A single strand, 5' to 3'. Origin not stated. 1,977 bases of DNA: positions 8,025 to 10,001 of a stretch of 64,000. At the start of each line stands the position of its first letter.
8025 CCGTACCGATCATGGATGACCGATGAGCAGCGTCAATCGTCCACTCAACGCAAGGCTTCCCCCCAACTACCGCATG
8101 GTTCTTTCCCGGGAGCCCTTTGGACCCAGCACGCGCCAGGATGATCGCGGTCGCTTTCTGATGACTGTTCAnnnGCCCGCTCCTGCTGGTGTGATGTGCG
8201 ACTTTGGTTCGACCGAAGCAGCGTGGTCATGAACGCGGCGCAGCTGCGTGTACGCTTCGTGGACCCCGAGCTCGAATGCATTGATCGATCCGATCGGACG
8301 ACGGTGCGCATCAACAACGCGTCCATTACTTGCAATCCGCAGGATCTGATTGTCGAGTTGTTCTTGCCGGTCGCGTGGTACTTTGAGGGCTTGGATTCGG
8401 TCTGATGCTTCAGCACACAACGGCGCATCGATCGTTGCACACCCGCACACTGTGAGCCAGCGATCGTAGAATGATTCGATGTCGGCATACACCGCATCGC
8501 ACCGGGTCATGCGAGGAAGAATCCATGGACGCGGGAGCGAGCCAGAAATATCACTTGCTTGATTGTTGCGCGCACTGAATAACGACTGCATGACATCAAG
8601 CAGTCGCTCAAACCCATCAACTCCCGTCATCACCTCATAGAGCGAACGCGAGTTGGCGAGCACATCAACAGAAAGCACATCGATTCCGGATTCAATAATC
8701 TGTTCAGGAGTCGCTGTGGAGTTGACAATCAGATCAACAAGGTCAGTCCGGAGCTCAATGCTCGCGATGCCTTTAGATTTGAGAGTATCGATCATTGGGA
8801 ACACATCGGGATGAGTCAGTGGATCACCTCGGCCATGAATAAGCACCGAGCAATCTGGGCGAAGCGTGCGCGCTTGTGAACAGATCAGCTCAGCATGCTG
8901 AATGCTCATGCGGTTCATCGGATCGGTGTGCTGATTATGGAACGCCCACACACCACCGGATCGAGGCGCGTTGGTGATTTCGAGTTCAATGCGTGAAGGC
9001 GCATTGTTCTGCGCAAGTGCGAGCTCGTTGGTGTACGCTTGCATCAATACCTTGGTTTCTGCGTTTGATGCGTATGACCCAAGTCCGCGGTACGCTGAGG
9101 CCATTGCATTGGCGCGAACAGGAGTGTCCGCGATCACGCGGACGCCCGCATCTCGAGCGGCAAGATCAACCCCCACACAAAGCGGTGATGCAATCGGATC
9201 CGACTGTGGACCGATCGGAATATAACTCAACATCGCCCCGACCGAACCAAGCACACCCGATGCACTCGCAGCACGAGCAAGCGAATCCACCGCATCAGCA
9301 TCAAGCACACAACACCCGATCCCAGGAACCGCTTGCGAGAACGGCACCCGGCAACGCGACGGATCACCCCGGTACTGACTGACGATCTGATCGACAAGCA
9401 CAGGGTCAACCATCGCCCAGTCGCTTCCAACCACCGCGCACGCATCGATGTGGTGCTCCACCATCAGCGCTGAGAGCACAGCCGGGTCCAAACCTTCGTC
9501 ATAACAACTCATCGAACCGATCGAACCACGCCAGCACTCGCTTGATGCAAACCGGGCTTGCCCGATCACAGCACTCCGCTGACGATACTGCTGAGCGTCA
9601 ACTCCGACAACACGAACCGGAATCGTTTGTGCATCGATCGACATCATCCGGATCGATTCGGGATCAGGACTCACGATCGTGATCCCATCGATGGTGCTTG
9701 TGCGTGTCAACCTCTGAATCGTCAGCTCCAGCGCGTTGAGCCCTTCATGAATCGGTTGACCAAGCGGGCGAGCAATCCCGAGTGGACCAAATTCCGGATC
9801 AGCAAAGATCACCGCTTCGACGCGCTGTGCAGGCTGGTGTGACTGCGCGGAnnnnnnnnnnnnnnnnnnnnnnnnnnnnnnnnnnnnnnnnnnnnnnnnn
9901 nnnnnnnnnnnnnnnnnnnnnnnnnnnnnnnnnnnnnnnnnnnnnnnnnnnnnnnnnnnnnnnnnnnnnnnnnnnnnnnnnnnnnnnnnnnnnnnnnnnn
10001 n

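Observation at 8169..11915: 1,248-aa Maf/DUF115 protein fused to two extra domains in a nonulosonic-acid locus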

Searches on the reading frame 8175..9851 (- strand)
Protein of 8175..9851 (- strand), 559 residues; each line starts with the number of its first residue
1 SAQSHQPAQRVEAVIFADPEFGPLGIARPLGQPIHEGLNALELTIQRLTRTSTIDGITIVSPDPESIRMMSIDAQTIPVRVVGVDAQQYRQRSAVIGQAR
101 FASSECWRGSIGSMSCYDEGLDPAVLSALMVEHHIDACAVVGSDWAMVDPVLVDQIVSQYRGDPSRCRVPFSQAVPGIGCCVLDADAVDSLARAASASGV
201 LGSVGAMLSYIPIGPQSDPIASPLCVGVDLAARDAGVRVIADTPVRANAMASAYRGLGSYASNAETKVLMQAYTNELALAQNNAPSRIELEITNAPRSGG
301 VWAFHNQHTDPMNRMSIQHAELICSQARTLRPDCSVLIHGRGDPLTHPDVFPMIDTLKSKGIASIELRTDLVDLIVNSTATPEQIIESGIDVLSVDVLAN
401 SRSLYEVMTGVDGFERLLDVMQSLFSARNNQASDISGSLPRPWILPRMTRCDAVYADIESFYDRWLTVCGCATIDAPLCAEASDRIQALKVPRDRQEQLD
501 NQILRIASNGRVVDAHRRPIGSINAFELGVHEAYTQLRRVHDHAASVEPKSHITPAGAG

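Call 23: search_solved_structures(query=A2, max_evalue=1, show_alignments=2)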
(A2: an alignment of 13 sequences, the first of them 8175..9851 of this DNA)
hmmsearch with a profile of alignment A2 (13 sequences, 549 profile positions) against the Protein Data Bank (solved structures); distinct sequences matched with E-value up to 1: 8.
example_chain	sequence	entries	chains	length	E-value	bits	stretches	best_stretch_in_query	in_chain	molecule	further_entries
7bi7_A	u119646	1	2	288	0.05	15.1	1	318-411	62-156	FeMo cofactor biosynthesis protein NifB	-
7jmb_A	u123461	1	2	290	0.051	15.1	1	318-411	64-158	Nitrogenase iron-molybdenum cofactor biosynthesis protein NifB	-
7jma_A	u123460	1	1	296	0.053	15.1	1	318-411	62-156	Nitrogenase iron-molybdenum cofactor biosynthesis protein NifB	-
7wzv_A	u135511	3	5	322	0.33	12.5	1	289-371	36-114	4Fe-4S cluster-binding domain-containing protein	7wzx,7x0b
6xeh_A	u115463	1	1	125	0.5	11.8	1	42-89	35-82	DE NOVO DESIGNED OR386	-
7tol_A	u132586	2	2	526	0.89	11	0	320-377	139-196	glycerol dibiphytanyl glycerol tetraether - macrocyclic archaeol synthase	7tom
7vob_C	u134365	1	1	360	0.89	11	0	344-406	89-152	Cytosylglucuronate decarboxylase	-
7voc_C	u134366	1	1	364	0.91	11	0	344-406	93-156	Cytosylglucuronate decarboxylase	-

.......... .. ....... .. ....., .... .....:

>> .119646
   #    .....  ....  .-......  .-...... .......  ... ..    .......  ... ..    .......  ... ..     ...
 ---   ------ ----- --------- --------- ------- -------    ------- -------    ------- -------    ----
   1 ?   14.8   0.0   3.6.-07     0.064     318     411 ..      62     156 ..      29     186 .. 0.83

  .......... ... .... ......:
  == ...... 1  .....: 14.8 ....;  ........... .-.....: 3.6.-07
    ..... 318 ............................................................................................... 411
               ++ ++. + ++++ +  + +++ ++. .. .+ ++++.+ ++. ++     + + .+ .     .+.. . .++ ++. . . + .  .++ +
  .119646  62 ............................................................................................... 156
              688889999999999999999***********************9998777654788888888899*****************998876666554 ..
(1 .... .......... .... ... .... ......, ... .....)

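Call 32: predict_structure(alignment_id=A1)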
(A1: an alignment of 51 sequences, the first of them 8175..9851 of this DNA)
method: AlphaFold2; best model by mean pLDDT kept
length: 559 residues; sequences in the alignment: 51
mean_pLDDT: 91.2   pTM: 0.91
mean pLDDT of the five models: 91.2, 89.6, 89.2, 89.1, 87.3
residues with pLDDT >= 90: 437; 70-90: 85; 50-70: 27; < 50: 10
segments of 3 or more residues with pLDDT < 50: 551-553, 555-559
pLDDT, mean of each block of 10 residues (from residue 1): 70 98 95 97 97 97 96 81 96 94 86 92 96 98 97 97 93 95 97 86 86 61 87 93 96 98 95 96 95 91 84 95 97 96 95 97 97 90 96 96 95 96 94 73 95 93 92 86 84 90 97 94 98 96 76 45
secondary structure, 60 per line:
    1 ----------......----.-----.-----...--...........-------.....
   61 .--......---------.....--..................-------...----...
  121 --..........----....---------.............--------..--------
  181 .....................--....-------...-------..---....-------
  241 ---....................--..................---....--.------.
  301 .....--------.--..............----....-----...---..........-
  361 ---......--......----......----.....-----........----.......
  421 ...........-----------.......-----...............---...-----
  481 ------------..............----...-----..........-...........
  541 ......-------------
elements in order: E11-16 E33-35 H40-48 E56-61 H64-69 E79-83 H86-103 H123-132 E137-140 H150-162 E181-184 H185-201 H204-207 H230-233 H244-263 H266-283 E287-290 H300-305 H317-330 E335-338 H350-359 E364-369 H372-377 H382-387 E392-396 H402-409 H414-431 E443-449 H455-469 E473-475 H493-502 E503-506 E511-513 E519-524 H525-528 H530-546

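Call 35: fold_search(model_id=the predicted structure, library=pdb)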
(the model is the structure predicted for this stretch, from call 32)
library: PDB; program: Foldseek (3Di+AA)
matches with E <= 10: 1318; with E <= 0.001: 103
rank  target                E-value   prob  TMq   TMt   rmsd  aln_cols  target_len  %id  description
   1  7vob                  9.4e-08  1.00  0.32  0.52   7.0       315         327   13  The crystal structure of a Radical SAM Enzyme BlsE involved in the Biosynthesis of Blasticidin S (released 2022-05-04)
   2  5v1q_B                9.4e-08  1.00  0.30  0.37  13.4       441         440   12  Crystal structure of Streptococcus suis SuiB (released 2017-08-30)
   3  5v1s_A                1.1e-07  1.00  0.35  0.45   8.6       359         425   13  Crystal structure of Streptococcus suis SuiB bound to S-adenosylmethionine (released 2017-08-30)
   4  5v1s_B                1.2e-07  1.00  0.30  0.37   8.3       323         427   13  Crystal structure of Streptococcus suis SuiB bound to S-adenosylmethionine (released 2017-08-30)
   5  9dfn                  1.9e-07  1.00  0.33  0.62   6.6       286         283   10  X-ray crystal structure of the second viperin-like enzyme from Trichoderma virens with bound CTP and SAM (released 2025-02-19)
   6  5v1t_A                1.9e-07  1.00  0.35  0.44   7.7       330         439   13  Crystal structure of Streptococcus suis SuiB bound to precursor peptide SuiA (released 2017-08-30)
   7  8hzy_A                1.9e-07  1.00  0.32  0.38  10.9       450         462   15  The crystal structure of a Radical SAM Enzyme DesII (released 2024-07-10)
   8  8hzv_B                2.4e-07  1.00  0.30  0.34  11.3       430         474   11  The crystal structure of a Radical SAM Enzyme DesII (released 2024-07-10)
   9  8hzv_D                3.8e-07  1.00  0.29  0.34  11.9       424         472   12  The crystal structure of a Radical SAM Enzyme DesII (released 2024-07-10)
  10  8hzv_C                4.9e-07  1.00  0.29  0.33  12.3       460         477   11  The crystal structure of a Radical SAM Enzyme DesII (released 2024-07-10)
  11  9dfw_B                6.9e-07  1.00  0.33  0.59   6.9       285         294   13  X-ray crystal structure of an engineered Viperin-like enzyme from T. virens with bound CTP and SAM (released 2025-02-12)
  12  9dgw_C                8.1e-07  1.00  0.33  0.62   7.0       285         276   12  X-ray crystal structure of the Viperin-like enzyme from T. virens with bound CTP and SAM (released 2025-02-12)
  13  8hzv_A                9.1e-07  1.00  0.30  0.34  13.1       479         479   11  The crystal structure of a Radical SAM Enzyme DesII (released 2024-07-10)
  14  9dfw_C                1.0e-06  1.00  0.33  0.63   5.9       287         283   14  X-ray crystal structure of an engineered Viperin-like enzyme from T. virens with bound CTP and SAM (released 2025-02-12)
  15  7tom                  1.3e-06  1.00  0.30  0.33   6.7       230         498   14  X-ray crystal structure of glycerol dibiphytanyl glycerol tetraether - macrocyclic archaeol synthase (GDGT-MAS) from Met (released 2022-08-31)
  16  8hzy_B                1.3e-06  1.00  0.29  0.35  10.2       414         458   12  The crystal structure of a Radical SAM Enzyme DesII (released 2024-07-10)
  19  6oew_A                2.5e-06  1.00  0.33  0.73   5.2       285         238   12  Structure of a Cytidylyltransferase from Leptospira borgpetersenii serovar Hardjo-bovis (strain JB197) (released 2019-04-17)
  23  6oew_B                4.0e-06  1.00  0.32  0.69   5.8       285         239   10  Structure of a Cytidylyltransferase from Leptospira borgpetersenii serovar Hardjo-bovis (strain JB197) (released 2019-04-17)
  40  1gqc_A                6.8e-05  1.00  0.23  0.50   4.9       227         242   11  THE STRUCTURE OF CMP:2-KETO-3-DEOXY-MANNO-OCTONIC ACID SYNTHETASE COMPLEXED WITH CMP-Kdo at 100K (released 2002-02-11)
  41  2xwn_B                8.0e-05  1.00  0.22  0.49   8.8       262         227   12  Crystal structure of IspD from Mycobacterium tuberculosis in complex with CTP and Mg (released 2011-04-27)
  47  1h7e_A                1.7e-04  1.00  0.22  0.49   5.3       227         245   11  The structure of CMP:2-keto-3-deoxy-manno-octonic acid synthetase and of its complexes with substrates and substrate a (released 2001-09-13)
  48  6ifd_C                1.7e-04  1.00  0.21  0.48   7.0       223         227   10  Crystal Structure of CMP-N-acetylneuraminate Synthetase from Vibrio cholerae in complex with CDP and Mg2+. (released 2019-07-03)
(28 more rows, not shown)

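Call 36: search_protein_representatives(alignment_id=A2)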
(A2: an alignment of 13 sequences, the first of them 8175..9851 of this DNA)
Query: 13 sequences, 549 profile positions. Proteins with E-value up to 0.001 (for the whole library): 5004; up to 1e-10: 861; up to 1e-30: 528. The best 150 are listed.
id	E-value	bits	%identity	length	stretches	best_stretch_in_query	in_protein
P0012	8.7e-221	750.5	-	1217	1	4-545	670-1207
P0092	2.6e-213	725.8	-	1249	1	2-540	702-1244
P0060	3.0e-206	702.5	-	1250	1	7-544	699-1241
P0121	8.0e-204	694.5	-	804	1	4-544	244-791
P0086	1.2e-187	641.1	-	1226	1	13-538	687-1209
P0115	4.4e-186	635.9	-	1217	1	8-509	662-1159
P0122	2.1e-183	627.1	-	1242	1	6-540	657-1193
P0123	4.0e-178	609.6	-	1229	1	4-535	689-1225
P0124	1.1e-173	595.0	-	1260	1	6-519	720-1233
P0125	1.1e-173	595.0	-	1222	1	4-515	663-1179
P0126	2.0e-171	587.5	-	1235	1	5-541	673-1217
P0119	3.7e-171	586.6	-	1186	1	4-521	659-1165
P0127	7.0e-171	585.7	-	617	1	5-538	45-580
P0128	1.9e-169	581.0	-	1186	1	6-518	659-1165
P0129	4.7e-169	579.7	-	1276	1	12-518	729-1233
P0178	5.1e-131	454.2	-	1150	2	5-278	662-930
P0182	5.2e-129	447.5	-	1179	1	10-509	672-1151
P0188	2.0e-126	439.0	-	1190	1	5-506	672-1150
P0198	1.5e-123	429.5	-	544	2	9-245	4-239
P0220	3.9e-115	401.7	-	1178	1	11-492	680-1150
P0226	9.9e-114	397.1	-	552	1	8-541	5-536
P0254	1.1e-105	370.5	-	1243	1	32-527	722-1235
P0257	4.1e-105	368.7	-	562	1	9-516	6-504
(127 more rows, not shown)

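Call 37: find_related_loci(query=A2, collection=genome_contigs, flank=8000)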
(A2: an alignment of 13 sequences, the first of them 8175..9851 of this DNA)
Query A2 (559 aa) in genome_contigs; peptide patterns used: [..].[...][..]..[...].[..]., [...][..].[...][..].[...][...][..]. (x = any residue, [..] = any of these).
171 stretches matched a pattern; 146 encode a relative of the query (tblastn E <= 1e-3); the best 80 are kept; 80 distinct loci.
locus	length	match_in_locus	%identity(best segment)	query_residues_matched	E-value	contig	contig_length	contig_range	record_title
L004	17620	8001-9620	56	8-550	0e+0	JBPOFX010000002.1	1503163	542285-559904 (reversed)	MAG: Phycisphaerales bacterium isolate MAG_29 MAG_29_2, whole genome shotgun sequence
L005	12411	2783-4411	55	9-550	0e+0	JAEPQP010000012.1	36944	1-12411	MAG: Phycisphaerales bacterium isolate HXMU1429-2 k141_13299_length_36944_cov_9.0000, whole genome shotgun sequence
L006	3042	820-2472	53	1-556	0e+0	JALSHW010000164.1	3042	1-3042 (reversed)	MAG: Phycisphaerales bacterium isolate 354-166_metabat1_scaf2bin.129 354-166_scaffold_27524_c1, whole genome shotgun seq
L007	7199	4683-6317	53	2-552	0e+0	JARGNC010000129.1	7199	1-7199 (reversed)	MAG: Phycisphaerales bacterium isolate bin_ak_oxhcr2.003 NODE_4660_length_7199_cov_6.083847, whole genome shotgun sequen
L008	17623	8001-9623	54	1-551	0e+0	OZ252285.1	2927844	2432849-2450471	MAG: Phycisphaerales bacterium isolate 0f12c864-2e43-4266-ad57-f446a8909754 genome assembly, chromosome: 1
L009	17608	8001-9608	54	6-550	0e+0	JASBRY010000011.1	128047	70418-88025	MAG: Phycisphaerales bacterium isolate BWSM_120 k141_1679228, whole genome shotgun sequence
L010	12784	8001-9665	50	1-556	0e+0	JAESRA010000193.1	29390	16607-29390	MAG: Phycisphaerales bacterium isolate NORP244 CoAssembly_3152570, whole genome shotgun sequence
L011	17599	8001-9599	56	9-551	0e+0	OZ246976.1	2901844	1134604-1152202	MAG: Phycisphaerales bacterium isolate 5b07ab66-5ef8-4150-b9cf-2a9e8d8a5457 genome assembly, chromosome: 1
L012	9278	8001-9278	55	6-443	8e-152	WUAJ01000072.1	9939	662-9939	MAG: Phycisphaeraceae bacterium isolate bin2-gambi PHY-1_contig_71, whole genome shotgun sequence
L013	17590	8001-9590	46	9-547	4e-151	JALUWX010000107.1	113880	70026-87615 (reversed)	MAG: Phycisphaerales bacterium isolate 131-447_maxbin2_scaf2bin.118 131-447_scaffold_69_c2, whole genome shotgun sequenc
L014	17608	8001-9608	46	9-551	9e-151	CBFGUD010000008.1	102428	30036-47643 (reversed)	MAG TPA_asm: uncultured Phycisphaerales bacterium isolate SRR17295757_concoct_9 genome assembly, contig: ERZ23398518.129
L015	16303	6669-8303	44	10-550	7e-141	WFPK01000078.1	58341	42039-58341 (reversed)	MAG: Phycisphaerales bacterium isolate S012_6 k151_33647, whole genome shotgun sequence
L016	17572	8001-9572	45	10-537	2e-139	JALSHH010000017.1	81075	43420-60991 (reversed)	MAG: Phycisphaerales bacterium isolate 354-166_metabat1_scaf2bin.080 354-166_scaffold_199_c1, whole genome shotgun seque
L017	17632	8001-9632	42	11-552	7e-132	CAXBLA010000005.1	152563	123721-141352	MAG TPA_asm: uncultured bacterium isolate ERR2762120_binner12_Refined_13 genome assembly, contig: ERZ3421961.91, whole g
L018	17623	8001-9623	53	4-551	0e+0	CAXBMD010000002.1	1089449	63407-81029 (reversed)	MAG TPA_asm: uncultured Phycisphaerales bacterium isolate ERR2762130_binner123_Refined_9 genome assembly, contig: ERZ342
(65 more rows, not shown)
